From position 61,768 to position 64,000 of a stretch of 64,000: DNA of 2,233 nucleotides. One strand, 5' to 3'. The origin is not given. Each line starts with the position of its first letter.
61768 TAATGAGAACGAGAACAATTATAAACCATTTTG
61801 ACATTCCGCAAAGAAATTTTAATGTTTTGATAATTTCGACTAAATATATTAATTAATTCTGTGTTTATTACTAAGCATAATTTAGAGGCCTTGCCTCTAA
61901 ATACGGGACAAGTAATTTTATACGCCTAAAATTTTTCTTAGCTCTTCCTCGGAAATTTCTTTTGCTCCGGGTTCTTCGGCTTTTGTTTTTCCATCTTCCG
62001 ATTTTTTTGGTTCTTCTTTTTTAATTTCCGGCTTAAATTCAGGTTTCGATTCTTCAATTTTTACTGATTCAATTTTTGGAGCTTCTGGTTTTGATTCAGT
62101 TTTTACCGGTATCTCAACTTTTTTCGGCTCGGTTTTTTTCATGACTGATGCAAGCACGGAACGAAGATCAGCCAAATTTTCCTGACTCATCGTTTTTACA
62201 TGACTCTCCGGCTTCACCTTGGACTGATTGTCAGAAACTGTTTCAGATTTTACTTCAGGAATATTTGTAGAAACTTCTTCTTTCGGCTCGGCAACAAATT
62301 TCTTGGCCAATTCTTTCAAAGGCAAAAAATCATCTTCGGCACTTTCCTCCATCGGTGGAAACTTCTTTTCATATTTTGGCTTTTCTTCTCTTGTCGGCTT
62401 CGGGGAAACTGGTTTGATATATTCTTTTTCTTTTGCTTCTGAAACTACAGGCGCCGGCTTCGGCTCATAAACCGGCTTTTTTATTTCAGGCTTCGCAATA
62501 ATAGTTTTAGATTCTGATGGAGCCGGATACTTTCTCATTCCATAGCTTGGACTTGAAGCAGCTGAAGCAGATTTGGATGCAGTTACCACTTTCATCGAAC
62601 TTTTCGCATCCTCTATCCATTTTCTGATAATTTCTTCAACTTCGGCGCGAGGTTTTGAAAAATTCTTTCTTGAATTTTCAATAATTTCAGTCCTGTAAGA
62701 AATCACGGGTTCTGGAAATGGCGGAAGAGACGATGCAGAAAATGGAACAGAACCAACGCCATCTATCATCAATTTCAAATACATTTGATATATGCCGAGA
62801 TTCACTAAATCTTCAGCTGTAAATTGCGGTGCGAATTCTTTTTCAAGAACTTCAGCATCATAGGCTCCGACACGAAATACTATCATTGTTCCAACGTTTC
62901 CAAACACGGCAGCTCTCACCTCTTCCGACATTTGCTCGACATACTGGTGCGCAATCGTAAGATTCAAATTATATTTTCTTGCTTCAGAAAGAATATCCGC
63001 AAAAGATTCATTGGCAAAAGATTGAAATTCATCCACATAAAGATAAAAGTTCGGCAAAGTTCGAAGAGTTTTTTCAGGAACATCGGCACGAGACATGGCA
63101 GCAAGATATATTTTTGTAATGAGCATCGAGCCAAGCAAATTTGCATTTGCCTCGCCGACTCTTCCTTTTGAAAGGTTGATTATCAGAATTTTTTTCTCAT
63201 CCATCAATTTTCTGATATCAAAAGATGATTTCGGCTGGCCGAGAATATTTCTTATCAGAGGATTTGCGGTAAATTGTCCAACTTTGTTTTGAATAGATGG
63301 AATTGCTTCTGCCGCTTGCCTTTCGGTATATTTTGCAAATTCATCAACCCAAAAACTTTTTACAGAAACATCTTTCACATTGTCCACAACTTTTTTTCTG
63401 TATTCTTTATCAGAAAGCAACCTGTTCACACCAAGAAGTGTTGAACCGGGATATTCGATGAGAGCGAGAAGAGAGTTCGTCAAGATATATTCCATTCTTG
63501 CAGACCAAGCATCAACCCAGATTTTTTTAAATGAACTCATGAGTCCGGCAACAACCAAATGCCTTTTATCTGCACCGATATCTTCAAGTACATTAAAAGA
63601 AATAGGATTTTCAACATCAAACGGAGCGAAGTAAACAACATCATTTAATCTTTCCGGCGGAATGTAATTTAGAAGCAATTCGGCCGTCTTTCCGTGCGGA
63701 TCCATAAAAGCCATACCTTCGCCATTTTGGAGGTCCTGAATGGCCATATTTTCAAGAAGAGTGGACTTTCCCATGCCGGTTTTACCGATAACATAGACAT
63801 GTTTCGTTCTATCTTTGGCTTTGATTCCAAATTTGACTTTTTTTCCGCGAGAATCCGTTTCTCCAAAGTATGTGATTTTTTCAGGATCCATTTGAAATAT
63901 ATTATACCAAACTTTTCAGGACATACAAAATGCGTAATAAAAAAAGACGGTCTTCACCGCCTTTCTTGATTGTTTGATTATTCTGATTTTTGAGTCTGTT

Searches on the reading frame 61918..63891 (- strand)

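Call 39: search_protein_families(library=pfam, proteins=[window:61918-63891:-], max_evalue=0.001)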
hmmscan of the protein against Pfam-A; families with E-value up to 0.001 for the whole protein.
window:61918-63891:- (657 aa): 4 families
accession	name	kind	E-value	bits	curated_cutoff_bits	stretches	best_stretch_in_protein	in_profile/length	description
PF10412.15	TrwB_AAD_bind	-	7.2e-08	32.1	20.5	1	25-342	11-311/387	Type IV secretion-system coupling protein DNA-binding domain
PF02534.20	T4SS-DNA_transf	-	2.6e-06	27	20.1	1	21-324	44-347/468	Type IV secretory system Conjugative DNA transfer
PF01935.23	DUF87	-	1.5e-05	25.6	23.2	1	16-257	9-216/220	Helicase HerA, central domain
PF12696.13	TraG-D_C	-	5.5e-05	23.5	22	1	282-342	2-67/126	TraM recognition site of TraD and TraG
